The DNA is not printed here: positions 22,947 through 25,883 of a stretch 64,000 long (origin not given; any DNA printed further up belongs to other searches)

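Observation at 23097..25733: Self-sufficient CrtI-family flavoenzyme fused to an FNR-like reductase and a [2Fe-2S] ferredoxin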

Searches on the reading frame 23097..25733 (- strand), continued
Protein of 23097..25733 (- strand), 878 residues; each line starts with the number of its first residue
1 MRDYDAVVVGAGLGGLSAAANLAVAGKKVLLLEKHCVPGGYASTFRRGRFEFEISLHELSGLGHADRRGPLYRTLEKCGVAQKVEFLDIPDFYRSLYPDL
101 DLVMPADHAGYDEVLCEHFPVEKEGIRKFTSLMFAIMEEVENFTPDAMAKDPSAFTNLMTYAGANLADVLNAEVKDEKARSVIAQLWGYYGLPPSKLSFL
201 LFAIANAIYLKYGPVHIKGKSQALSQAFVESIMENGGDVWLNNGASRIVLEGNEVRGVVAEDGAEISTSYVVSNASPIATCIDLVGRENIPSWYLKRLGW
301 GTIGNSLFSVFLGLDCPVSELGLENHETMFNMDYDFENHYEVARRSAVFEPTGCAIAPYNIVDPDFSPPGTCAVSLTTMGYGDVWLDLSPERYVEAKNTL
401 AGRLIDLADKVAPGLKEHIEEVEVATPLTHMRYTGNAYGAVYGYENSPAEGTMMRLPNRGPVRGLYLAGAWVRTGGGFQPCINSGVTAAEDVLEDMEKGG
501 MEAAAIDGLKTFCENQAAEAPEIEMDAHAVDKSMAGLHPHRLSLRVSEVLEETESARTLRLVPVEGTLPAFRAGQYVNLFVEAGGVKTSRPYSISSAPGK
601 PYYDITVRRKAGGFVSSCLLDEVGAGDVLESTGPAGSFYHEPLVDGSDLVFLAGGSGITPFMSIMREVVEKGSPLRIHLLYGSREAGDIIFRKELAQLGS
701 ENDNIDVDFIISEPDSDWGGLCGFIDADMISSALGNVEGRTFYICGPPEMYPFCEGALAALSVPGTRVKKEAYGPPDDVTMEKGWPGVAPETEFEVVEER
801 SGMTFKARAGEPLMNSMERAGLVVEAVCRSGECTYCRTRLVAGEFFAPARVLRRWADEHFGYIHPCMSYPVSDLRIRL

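Call 44: search_protein_families(library=pfam, proteins=[L015:12685-15081:+, L013:15070-16029:+, L011:12695-13063:+, L060:9976-10386:+, L060:11749-13644:+, L024:13686-14852:+, L011:19176-20288:+, L061:1248-3932:+, L006:17694-18653:+, L081:6064-6921:+], max_evalue=0.0001)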
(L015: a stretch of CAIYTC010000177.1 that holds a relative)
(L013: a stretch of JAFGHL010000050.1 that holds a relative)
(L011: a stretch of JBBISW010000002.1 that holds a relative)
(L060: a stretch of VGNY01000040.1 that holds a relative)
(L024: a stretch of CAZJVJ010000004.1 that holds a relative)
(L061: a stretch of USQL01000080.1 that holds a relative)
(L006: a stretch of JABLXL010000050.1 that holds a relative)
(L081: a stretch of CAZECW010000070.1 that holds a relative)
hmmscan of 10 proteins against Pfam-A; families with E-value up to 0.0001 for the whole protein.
L015:12685-15081:+ (798 aa): 2 families
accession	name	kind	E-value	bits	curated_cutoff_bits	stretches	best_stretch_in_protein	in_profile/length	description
PF02901.20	PFL-like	-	1.6e-161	539.7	24.3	1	39-652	21-638/647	Pyruvate formate lyase-like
PF01228.26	Gly_radical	-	3.5e-26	92.2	22.2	1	681-780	4-106/106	Glycine radical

L013:15070-16029:+ (319 aa): 5 families
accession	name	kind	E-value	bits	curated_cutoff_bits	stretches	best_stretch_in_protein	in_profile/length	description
PF04055.27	Radical_SAM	-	2.8e-19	70.3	29.5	1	42-250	2-158/166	Radical SAM superfamily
PF13353.11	Fer4_12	-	9.6e-12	45.8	22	1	34-68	2-36/137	4Fe-4S single cluster domain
PF12837.12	Fer4_6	-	8.3e-08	32.3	25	0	69-88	5-24/24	4Fe-4S binding domain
PF13484.11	Fer4_16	-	1.7e-05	26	30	0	72-91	1-20/66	4Fe-4S double cluster binding domain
PF13187.11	Fer4_9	-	2.5e-05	24.6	27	1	72-117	1-52/52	4Fe-4S dicluster domain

L011:12695-13063:+ (122 aa): 1 family
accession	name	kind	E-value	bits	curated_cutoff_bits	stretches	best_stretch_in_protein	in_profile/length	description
PF02036.22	SCP2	-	1.9e-09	38.2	21.3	1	20-118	2-99/101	SCP-2 sterol transfer family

L060:9976-10386:+ (136 aa): 1 family
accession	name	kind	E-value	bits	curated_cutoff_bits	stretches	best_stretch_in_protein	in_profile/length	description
PF02036.22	SCP2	-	5.4e-11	43.2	21.3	1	15-116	2-96/101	SCP-2 sterol transfer family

L060:11749-13644:+ (631 aa): 2 families
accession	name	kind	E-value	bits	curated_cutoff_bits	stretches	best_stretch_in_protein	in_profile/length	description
PF01314.23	AFOR_C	-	8.9e-141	469.9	27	1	232-624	2-385/385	Aldehyde ferredoxin oxidoreductase, domains 2 & 3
PF02730.20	AFOR_N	-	3.4e-80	268.9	29.8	1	19-218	1-199/199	Aldehyde ferredoxin oxidoreductase, N-terminal domain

L024:13686-14852:+ (388 aa): 3 families
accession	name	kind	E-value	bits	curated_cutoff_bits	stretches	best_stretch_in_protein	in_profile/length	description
PF00465.25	Fe-ADH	-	1.3e-46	158.8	31.3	1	8-173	3-168/168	Iron-containing alcohol dehydrogenase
PF25137.1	ADH_Fe_C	-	2.5e-46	158.3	27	1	184-381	1-194/194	Fe-containing alcohol dehydrogenase family, C-terminal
PF13685.12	Fe-ADH_2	-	1.2e-12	48.5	28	1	17-106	8-99/149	Iron-containing alcohol dehydrogenase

L011:19176-20288:+ (370 aa): 7 families
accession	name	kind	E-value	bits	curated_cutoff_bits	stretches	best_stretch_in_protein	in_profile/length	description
PF04432.18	FrhB_FdhB_C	-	2e-34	119.1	23.3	1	172-314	2-145/150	Coenzyme F420 hydrogenase/dehydrogenase, beta subunit C terminus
PF04422.18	FrhB_FdhB_N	-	1.4e-23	83.3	22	1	89-162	2-77/78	Coenzyme F420 hydrogenase/dehydrogenase, beta subunit N-term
PF13237.11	Fer4_10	-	3.3e-07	30.6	25.5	1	11-58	3-52/53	4Fe-4S dicluster domain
PF00037.32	Fer4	-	2.9e-06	27.3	21.1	0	11-28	2-19/24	4Fe-4S binding domain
PF14697.11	Fer4_21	-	1.6e-05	25.3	35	1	11-59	2-52/59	4Fe-4S dicluster domain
PF12838.12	Fer4_7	-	4.1e-05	24.4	27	1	17-58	2-48/52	4Fe-4S dicluster domain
PF13187.11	Fer4_9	-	6.7e-05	23.3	27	1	17-59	2-48/52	4Fe-4S dicluster domain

L061:1248-3932:+ (894 aa): 14 families
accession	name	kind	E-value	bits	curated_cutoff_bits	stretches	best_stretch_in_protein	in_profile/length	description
PF07992.20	Pyr_redox_2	-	8.3e-26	91.5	26.1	1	451-747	2-291/291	Pyridine nucleotide-disulphide oxidoreductase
PF14691.11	Fer4_20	-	5.1e-23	81.5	25.8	1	357-436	29-111/113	Dihydroprymidine dehydrogenase domain II, 4Fe-4S cluster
PF00037.32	Fer4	-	6.4e-12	45.2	21.1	2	290-312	2-24/24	4Fe-4S binding domain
PF13450.12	NAD_binding_8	-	2.1e-10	41.2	21.9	1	454-488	1-35/68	NAD(P)-binding Rossmann-like domain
PF00070.33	Pyr_redox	-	3.7e-10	40.6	22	0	452-486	2-36/82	Pyridine nucleotide-disulphide oxidoreductase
PF12837.12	Fer4_6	-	1.5e-08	34.6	25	1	289-311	2-24/24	4Fe-4S binding domain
PF01946.23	Thi4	-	2.4e-08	34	26.2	1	450-517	18-85/235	Thi4 family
PF13738.12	Pyr_redox_3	-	4.7e-08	33.1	30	0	577-731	161-305/305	Pyridine nucleotide-disulphide oxidoreductase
PF01266.30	DAO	-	7.7e-08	32.7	27.9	1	452-486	2-37/353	FAD dependent oxidoreductase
PF12831.13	FAD_oxidored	-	1.7e-05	24.7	27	1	452-520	2-68/416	FAD dependent oxidoreductase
PF13484.11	Fer4_16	-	1.9e-05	25.8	30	1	295-366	1-65/66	4Fe-4S double cluster binding domain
PF03486.20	HI0933_like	-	5.3e-05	23.2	50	1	452-490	3-41/244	HI0933-like protein Rossmann domain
PF01494.25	FAD_binding_3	-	6.2e-05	22.8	22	0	449-484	1-36/349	FAD binding domain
PF00890.30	FAD_binding_2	-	6.3e-05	22.8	20.4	0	452-487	2-37/414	FAD binding domain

L006:17694-18653:+ (319 aa): 0 families

L081:6064-6921:+ (285 aa): 5 families
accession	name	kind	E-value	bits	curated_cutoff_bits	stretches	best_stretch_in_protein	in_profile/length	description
PF14697.11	Fer4_21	-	1.8e-07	31.6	35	1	214-271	1-58/59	4Fe-4S dicluster domain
PF12838.12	Fer4_7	-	3.7e-06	27.8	27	1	220-269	1-52/52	4Fe-4S dicluster domain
PF00037.32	Fer4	-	1.6e-05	25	21.1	1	249-271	2-24/24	4Fe-4S binding domain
PF13187.11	Fer4_9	-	2.1e-05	24.9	27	1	220-270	1-52/52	4Fe-4S dicluster domain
PF13237.11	Fer4_10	-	6.9e-05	23.1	25.5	0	215-266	3-53/53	4Fe-4S dicluster domain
